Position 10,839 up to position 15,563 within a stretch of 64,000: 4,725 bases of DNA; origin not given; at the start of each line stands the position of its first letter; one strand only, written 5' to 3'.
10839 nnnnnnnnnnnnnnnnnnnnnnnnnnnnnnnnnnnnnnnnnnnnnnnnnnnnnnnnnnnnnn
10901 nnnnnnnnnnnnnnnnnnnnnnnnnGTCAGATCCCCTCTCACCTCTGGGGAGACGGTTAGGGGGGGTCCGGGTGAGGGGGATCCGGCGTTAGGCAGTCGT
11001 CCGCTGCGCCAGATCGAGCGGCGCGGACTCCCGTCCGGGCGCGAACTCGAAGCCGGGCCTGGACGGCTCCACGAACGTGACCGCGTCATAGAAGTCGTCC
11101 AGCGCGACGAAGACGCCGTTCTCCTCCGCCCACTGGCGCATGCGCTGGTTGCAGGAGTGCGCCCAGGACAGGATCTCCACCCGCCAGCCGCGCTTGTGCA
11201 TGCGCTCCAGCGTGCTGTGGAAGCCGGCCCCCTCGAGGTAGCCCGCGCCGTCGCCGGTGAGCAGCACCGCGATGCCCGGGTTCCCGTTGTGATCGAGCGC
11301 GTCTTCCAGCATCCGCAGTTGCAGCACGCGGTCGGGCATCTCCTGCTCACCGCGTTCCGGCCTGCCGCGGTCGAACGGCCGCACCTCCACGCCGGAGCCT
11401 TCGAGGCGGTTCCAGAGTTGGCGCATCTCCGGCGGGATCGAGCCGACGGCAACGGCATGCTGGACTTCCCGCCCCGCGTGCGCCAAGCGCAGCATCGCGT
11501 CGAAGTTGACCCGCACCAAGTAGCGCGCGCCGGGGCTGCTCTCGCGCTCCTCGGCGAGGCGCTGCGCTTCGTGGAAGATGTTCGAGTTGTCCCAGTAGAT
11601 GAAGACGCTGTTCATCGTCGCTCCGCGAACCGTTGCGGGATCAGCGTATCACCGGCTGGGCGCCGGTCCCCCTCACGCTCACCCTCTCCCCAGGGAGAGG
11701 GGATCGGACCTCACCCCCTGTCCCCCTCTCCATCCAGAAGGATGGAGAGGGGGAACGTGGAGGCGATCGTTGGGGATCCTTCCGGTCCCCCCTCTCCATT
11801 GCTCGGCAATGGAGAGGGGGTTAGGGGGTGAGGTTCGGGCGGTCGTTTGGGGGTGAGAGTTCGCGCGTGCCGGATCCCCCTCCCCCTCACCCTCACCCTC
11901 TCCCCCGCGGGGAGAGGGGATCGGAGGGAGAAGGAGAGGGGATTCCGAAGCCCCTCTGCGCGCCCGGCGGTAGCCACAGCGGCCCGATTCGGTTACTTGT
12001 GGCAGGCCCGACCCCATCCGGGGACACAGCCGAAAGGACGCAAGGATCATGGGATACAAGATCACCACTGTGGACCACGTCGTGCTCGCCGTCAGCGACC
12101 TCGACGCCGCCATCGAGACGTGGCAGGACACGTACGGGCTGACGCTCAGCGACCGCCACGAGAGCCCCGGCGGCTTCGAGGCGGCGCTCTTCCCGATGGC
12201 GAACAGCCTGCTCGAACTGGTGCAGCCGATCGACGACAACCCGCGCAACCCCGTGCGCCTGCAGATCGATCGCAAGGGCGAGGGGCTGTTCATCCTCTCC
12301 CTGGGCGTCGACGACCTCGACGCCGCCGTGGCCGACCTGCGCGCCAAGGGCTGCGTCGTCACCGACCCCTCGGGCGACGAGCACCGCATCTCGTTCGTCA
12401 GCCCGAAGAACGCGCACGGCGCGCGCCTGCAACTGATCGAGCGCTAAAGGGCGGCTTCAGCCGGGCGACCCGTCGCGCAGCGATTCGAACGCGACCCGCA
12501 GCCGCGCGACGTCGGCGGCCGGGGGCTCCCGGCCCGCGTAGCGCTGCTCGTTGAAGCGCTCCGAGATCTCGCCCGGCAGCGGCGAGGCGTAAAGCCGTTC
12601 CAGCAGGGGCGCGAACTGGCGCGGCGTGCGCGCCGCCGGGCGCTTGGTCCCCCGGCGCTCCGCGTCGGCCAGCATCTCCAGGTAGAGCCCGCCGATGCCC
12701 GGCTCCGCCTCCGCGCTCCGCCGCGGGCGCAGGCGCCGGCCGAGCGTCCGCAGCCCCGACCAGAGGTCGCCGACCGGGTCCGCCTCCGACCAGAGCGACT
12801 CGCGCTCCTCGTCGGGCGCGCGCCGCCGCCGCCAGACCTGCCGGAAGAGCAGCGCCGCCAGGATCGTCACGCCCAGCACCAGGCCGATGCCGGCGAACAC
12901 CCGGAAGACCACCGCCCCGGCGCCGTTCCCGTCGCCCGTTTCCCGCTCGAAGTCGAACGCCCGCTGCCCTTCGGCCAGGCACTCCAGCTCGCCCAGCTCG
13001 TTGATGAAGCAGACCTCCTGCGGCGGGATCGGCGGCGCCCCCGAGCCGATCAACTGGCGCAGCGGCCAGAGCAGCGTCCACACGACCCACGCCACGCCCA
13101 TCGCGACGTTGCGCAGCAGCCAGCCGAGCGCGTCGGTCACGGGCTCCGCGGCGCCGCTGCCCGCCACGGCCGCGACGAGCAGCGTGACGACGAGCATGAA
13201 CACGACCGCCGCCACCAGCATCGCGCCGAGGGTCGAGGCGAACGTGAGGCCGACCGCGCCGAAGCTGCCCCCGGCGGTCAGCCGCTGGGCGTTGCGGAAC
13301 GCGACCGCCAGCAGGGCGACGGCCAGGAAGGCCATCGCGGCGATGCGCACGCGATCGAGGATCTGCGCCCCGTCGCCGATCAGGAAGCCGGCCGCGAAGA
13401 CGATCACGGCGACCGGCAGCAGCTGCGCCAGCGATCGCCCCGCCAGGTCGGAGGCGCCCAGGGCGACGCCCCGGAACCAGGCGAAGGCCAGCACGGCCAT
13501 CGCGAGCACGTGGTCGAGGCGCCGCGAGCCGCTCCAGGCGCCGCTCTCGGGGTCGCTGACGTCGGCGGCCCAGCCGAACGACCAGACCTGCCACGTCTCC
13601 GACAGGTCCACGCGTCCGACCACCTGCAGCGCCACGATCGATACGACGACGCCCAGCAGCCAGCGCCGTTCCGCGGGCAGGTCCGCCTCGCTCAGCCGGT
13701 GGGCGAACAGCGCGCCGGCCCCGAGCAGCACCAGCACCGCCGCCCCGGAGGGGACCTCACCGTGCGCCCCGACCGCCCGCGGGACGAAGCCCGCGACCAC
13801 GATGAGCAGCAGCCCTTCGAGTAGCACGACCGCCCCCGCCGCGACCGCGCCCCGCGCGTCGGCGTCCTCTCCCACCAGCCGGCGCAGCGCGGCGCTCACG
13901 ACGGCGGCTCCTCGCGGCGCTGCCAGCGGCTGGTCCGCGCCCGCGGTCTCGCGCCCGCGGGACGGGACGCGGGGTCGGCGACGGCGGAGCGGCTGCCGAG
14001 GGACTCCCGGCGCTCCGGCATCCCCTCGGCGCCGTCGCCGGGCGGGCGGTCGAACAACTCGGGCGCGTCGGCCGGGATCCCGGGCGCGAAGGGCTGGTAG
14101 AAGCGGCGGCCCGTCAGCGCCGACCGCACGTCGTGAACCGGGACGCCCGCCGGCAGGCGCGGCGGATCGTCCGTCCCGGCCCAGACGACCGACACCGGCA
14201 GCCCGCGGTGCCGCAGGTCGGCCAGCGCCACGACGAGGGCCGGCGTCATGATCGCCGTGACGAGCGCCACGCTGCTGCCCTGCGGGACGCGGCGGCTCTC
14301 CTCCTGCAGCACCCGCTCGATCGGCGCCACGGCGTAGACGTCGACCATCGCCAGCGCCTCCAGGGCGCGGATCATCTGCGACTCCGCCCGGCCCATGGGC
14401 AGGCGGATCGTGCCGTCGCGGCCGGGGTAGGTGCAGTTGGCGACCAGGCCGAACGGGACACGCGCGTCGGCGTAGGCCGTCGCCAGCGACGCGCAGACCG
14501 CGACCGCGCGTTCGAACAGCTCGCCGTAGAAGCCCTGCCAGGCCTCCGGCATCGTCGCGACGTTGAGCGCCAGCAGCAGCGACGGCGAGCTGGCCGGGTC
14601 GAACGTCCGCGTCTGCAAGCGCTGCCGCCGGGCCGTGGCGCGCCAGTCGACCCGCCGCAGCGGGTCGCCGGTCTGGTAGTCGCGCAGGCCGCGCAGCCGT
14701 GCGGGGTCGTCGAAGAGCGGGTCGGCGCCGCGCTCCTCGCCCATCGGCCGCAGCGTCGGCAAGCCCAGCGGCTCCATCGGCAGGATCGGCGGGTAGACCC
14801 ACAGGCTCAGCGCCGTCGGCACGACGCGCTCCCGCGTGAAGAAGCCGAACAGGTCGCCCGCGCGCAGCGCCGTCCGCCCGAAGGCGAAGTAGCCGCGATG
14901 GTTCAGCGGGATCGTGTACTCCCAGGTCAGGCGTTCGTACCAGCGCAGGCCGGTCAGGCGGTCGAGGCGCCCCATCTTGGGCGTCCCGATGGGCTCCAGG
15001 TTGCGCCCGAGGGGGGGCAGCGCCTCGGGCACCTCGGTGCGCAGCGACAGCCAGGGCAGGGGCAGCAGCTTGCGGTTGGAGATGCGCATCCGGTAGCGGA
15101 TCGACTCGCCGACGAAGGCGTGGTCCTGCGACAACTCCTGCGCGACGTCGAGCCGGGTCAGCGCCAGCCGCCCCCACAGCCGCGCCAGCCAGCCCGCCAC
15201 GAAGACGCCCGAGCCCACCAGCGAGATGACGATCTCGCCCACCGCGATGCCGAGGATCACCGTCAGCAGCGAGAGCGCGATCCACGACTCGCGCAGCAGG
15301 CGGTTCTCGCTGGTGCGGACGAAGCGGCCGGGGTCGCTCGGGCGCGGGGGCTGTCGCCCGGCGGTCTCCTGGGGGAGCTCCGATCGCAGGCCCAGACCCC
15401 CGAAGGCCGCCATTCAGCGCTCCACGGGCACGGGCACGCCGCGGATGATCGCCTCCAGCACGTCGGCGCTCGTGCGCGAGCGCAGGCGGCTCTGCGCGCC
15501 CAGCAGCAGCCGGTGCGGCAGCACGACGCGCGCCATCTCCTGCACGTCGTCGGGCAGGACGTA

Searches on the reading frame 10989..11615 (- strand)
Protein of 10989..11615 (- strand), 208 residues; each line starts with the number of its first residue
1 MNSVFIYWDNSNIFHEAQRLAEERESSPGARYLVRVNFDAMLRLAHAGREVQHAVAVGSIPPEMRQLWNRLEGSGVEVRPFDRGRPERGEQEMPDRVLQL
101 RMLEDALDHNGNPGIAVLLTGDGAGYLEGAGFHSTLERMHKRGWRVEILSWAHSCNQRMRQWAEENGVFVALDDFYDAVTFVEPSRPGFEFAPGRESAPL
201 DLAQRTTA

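Call 72: search_protein_families(library=pfam, proteins=[window:10989-11615:-], max_evalue=0.00001)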
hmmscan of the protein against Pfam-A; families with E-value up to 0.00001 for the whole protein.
window:10989-11615:- (208 aa): 1 family
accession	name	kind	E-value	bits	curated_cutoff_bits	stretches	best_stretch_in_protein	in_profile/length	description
PF01936.24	NYN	-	5e-08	34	24.2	1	4-152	2-128/145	NYN domain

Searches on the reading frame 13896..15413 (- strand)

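Call 72: search_protein_families(library=pfam, proteins=[window:13896-15413:-], max_evalue=0.00001)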
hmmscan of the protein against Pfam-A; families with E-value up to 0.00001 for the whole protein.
window:13896-15413:- (505 aa): 1 family
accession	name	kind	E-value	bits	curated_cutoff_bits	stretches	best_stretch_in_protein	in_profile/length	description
PF01882.25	DUF58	-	1.3e-09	38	23.4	1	244-361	3-110/216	Protein of unknown function DUF58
